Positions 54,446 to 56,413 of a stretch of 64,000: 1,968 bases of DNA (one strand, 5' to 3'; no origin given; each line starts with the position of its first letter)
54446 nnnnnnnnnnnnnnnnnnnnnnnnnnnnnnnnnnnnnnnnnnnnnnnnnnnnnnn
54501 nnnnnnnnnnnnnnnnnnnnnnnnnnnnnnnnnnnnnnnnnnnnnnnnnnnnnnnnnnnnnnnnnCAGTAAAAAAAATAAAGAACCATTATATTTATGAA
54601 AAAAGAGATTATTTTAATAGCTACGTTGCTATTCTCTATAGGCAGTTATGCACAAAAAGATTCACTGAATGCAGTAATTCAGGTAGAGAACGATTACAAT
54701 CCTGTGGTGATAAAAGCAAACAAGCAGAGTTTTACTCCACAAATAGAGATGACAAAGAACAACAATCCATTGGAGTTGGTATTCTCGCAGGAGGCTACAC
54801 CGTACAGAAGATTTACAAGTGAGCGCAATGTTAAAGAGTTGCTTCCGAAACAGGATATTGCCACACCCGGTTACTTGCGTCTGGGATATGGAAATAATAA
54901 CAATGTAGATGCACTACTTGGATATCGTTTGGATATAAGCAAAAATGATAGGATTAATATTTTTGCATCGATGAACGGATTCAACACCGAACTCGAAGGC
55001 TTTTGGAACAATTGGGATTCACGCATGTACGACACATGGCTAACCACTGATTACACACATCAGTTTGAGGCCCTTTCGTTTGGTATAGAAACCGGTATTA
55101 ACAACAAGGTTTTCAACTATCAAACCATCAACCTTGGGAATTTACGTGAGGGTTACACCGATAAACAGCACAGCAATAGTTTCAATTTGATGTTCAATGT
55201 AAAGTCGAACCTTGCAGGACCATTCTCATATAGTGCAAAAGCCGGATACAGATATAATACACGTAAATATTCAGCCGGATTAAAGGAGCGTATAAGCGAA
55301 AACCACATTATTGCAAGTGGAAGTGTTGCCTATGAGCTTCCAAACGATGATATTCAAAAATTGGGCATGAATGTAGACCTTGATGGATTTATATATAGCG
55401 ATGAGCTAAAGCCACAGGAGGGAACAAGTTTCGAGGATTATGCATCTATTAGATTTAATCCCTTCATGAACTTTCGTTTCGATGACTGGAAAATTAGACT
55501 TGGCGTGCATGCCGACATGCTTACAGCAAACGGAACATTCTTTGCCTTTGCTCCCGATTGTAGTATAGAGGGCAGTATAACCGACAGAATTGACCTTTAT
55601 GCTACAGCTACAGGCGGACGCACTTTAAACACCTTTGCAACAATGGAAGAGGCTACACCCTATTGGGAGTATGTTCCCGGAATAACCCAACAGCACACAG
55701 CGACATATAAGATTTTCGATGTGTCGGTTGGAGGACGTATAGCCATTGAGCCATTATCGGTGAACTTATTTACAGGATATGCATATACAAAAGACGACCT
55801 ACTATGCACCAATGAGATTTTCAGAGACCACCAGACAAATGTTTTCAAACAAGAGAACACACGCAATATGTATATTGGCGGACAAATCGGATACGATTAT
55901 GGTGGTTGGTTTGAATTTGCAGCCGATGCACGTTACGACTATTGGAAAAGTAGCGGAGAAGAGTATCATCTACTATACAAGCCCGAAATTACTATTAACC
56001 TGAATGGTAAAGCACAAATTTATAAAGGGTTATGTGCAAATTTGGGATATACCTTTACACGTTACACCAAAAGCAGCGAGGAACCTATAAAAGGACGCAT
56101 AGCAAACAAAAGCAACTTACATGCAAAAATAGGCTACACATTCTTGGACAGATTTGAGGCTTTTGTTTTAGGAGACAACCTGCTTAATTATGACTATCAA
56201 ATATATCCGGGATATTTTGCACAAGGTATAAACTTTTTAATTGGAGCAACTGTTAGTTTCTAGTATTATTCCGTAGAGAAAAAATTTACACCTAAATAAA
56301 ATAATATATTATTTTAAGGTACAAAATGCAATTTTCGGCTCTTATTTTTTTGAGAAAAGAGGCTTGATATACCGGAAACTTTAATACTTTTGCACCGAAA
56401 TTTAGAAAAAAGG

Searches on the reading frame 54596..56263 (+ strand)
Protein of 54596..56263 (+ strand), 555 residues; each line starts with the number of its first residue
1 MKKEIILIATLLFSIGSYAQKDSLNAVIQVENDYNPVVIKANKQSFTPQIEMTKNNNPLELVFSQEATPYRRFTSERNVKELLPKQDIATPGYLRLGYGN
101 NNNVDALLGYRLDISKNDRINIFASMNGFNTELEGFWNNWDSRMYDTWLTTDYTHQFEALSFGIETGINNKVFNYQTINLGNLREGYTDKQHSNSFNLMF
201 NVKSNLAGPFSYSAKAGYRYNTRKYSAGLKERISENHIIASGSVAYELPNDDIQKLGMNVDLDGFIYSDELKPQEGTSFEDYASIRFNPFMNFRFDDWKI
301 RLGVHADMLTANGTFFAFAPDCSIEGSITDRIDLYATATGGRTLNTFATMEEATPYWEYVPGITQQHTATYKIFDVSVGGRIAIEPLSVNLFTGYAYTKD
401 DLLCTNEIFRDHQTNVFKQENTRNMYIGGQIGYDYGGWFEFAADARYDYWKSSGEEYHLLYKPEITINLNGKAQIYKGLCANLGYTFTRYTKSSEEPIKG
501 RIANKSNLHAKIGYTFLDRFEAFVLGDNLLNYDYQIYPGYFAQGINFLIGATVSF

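Call 67: search_protein_families(library=pfam, proteins=[window:54596-56263:+], max_evalue=0.0001)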
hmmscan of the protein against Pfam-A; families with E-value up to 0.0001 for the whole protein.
window:54596-56263:+ (555 aa): 0 families

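Call 69: search_protein_families(library=ncbifam, proteins=[window:54596-56263:+], max_evalue=0.001)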
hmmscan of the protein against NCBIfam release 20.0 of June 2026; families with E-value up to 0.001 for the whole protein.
window:54596-56263:+ (555 aa): 1 family
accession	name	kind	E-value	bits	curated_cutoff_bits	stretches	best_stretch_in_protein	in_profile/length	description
NF008224.0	PRK10993.1-4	subfamily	0.00014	21.2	415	1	411-506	185-278/315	omptin family outer membrane protease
